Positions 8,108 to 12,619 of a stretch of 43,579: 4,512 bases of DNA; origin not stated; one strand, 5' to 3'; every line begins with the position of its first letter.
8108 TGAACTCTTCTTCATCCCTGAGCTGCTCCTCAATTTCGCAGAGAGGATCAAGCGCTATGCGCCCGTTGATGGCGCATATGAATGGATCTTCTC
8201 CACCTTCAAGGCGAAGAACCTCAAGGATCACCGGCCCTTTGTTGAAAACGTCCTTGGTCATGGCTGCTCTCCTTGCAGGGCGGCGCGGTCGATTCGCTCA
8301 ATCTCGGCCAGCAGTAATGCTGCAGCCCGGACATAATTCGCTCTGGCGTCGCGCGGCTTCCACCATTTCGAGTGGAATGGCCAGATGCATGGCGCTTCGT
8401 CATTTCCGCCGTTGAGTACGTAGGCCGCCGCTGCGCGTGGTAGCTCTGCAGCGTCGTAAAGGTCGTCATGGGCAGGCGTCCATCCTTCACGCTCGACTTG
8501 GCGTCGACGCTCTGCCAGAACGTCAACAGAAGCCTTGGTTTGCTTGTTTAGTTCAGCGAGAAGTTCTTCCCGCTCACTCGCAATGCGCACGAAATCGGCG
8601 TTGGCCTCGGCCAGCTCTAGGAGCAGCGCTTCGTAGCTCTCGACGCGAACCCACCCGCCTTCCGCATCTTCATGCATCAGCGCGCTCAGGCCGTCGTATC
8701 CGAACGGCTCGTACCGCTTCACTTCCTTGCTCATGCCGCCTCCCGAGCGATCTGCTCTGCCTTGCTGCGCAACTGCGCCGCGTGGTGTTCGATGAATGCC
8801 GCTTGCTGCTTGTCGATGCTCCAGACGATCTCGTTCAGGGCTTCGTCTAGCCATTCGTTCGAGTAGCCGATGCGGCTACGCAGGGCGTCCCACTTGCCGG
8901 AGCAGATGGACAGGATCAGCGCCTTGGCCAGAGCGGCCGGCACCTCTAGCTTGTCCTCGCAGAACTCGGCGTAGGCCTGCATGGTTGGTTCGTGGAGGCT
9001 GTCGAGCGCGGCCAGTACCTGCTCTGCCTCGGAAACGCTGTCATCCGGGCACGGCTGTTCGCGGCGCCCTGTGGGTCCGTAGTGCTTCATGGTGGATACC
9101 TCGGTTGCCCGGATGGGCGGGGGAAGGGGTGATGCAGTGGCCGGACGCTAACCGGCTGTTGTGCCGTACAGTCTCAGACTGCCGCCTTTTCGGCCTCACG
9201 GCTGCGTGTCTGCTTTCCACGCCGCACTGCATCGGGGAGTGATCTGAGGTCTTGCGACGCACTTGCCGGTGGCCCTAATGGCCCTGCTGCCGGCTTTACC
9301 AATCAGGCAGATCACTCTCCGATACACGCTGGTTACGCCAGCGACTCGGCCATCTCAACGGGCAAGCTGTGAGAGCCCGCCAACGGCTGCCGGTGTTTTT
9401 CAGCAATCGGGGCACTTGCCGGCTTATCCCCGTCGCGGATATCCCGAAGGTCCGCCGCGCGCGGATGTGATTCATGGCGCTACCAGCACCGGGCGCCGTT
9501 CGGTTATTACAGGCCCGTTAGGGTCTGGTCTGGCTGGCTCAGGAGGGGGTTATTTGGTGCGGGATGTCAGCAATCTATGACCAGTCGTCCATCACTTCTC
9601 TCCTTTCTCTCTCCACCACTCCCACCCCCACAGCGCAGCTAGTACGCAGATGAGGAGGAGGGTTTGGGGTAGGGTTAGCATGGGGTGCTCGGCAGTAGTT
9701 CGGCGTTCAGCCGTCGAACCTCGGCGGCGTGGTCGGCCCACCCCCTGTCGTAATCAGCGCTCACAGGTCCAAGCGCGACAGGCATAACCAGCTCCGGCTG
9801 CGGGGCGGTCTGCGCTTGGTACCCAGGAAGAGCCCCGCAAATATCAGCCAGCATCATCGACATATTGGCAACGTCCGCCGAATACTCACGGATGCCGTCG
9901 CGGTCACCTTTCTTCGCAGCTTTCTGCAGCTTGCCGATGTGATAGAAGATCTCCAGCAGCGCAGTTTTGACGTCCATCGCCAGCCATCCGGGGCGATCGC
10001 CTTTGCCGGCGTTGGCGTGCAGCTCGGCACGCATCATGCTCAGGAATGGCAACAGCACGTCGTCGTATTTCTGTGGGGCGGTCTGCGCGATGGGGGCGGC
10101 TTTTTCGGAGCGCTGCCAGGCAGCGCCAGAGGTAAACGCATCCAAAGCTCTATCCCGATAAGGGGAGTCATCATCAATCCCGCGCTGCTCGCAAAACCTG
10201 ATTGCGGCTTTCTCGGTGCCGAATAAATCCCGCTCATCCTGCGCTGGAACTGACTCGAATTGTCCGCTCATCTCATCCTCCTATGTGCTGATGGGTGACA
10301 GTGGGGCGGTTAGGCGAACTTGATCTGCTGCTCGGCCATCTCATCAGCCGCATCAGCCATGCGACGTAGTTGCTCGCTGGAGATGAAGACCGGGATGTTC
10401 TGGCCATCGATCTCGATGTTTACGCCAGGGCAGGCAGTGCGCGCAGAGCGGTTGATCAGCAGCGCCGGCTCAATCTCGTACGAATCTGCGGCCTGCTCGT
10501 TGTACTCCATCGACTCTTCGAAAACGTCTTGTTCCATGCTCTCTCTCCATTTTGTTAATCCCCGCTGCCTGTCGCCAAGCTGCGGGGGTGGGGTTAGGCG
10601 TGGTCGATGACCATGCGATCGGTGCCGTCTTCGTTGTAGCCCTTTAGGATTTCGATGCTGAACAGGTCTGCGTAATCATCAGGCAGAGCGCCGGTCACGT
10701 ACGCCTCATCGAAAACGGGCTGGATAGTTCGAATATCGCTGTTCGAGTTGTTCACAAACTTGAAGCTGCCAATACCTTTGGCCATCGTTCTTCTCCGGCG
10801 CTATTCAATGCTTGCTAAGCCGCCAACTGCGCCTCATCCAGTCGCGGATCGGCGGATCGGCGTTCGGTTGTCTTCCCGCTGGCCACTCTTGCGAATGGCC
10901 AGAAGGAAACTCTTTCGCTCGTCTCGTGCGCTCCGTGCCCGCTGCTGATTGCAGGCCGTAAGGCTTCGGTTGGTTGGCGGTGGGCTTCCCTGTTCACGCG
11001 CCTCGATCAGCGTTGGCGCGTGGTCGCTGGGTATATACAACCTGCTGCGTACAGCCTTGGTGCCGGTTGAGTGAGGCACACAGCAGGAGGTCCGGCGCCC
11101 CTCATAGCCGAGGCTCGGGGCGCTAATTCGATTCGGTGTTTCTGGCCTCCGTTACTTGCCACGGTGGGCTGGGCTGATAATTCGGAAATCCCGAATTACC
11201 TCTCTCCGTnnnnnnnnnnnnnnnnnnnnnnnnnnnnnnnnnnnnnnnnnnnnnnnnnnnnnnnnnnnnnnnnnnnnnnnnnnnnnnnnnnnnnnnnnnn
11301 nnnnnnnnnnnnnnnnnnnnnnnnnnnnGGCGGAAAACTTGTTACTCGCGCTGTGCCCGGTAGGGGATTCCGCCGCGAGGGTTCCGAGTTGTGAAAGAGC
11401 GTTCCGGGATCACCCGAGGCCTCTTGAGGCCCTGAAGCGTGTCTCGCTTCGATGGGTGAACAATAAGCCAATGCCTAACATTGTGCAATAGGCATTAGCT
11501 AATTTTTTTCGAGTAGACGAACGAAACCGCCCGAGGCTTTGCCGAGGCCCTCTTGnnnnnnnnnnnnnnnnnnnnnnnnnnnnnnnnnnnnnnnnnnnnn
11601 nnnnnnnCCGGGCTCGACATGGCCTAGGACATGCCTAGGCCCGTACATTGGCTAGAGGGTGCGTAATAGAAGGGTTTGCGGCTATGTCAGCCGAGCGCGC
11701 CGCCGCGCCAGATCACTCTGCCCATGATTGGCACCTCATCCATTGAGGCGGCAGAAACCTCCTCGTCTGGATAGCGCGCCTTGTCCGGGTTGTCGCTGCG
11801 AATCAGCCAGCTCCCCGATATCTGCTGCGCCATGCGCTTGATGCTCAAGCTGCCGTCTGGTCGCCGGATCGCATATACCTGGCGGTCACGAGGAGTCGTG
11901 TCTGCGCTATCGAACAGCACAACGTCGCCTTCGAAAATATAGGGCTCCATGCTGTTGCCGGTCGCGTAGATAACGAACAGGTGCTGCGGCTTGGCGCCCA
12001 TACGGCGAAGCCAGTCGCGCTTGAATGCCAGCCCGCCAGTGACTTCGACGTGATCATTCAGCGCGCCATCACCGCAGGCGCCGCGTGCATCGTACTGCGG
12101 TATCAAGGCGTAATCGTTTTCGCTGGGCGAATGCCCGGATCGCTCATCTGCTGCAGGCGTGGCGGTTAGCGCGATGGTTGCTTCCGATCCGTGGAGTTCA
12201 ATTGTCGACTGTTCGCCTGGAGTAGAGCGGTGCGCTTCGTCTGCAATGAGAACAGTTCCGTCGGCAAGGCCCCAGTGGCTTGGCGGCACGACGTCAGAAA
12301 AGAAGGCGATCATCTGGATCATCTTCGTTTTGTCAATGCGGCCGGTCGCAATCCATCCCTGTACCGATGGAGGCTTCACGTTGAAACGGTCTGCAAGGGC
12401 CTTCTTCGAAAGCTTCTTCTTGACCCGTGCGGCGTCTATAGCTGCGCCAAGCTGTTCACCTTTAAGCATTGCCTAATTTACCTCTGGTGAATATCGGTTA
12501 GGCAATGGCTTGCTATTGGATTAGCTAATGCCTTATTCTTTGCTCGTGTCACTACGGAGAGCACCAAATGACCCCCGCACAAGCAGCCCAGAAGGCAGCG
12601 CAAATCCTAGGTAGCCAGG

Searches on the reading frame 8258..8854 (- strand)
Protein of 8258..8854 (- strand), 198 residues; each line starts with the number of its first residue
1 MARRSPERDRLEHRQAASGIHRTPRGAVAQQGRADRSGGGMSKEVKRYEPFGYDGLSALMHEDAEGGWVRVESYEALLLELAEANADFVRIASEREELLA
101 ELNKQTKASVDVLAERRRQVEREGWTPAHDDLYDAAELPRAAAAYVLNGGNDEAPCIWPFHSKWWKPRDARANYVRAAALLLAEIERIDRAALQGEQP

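Call 30: search_protein_families(library=phrogs, proteins=[window:8258-8854:-], max_evalue=0.001)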
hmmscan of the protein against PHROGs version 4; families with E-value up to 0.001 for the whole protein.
window:8258-8854:- (198 aa): 9 families
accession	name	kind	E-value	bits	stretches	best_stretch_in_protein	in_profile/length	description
phrog_11504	-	unknown function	1.8e-46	160.6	1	107-196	277-373/376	-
phrog_9763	-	unknown function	5.1e-42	145.3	1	105-193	148-237/247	-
phrog_3956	-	unknown function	1.4e-39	137.7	1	83-194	467-579/585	-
phrog_6628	-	unknown function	1.1e-35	124.3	1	96-194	567-668/685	-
phrog_9434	-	unknown function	1.8e-33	117.7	1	84-194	378-495/507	-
phrog_14548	-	unknown function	1.6e-23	84.6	1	98-194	273-373/378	-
phrog_6574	-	unknown function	2.2e-21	77.8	1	106-193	108-208/217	-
phrog_19550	-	unknown function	7.9e-19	69.4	1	101-196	81-183/186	-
phrog_28211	-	unknown function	5.5e-13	50.1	1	104-196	123-226/234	-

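Call 79: search_protein_families(library=pfam, proteins=[window:8258-8854:-], max_evalue=0.01)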
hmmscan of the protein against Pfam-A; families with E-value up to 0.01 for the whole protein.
window:8258-8854:- (198 aa): 0 families

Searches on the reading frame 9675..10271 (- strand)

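Call 30: search_protein_families(library=phrogs, proteins=[window:9675-10271:-], max_evalue=0.001)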
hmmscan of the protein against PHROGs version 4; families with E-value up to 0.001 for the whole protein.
window:9675-10271:- (198 aa): 0 families

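Call 32: search_protein_families(library=pfam, proteins=[window:9675-10271:-], max_evalue=0.001)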
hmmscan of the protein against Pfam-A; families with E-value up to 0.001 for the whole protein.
window:9675-10271:- (198 aa): 0 families

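Call 57: search_protein_families(library=pfam, proteins=[window:9675-10271:-], max_evalue=1)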
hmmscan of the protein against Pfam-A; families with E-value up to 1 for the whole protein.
window:9675-10271:- (198 aa): 2 families
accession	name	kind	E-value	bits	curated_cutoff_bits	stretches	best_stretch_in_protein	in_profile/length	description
PF08808.17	RES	-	0.0063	17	23.2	1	97-184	37-113/157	RES domain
PF12643.12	MazG-like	-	0.28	11.9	27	1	107-146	14-53/85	MazG-like family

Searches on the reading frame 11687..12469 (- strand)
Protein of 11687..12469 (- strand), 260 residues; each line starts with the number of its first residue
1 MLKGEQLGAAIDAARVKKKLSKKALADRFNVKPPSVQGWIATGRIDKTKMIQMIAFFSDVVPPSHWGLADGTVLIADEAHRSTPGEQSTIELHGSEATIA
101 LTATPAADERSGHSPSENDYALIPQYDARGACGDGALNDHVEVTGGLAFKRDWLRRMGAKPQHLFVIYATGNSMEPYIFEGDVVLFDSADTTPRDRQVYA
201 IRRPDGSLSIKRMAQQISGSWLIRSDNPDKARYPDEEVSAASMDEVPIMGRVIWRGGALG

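Call 30: search_protein_families(library=phrogs, proteins=[window:11687-12469:-], max_evalue=0.001)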
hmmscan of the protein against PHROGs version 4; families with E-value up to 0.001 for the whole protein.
window:11687-12469:- (260 aa): 3 families
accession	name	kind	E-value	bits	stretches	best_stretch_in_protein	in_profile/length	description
phrog_4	-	transcription regulation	1.1e-39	137.6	1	6-256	136-336/400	transcriptional repressor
phrog_6201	-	transcription regulation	4.3e-21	76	1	148-255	8-114/121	CI-like repressor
phrog_811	-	DNA, RNA and nucleotide metabolism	4.2e-08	33.8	1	159-254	43-130/140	UmuD-like protein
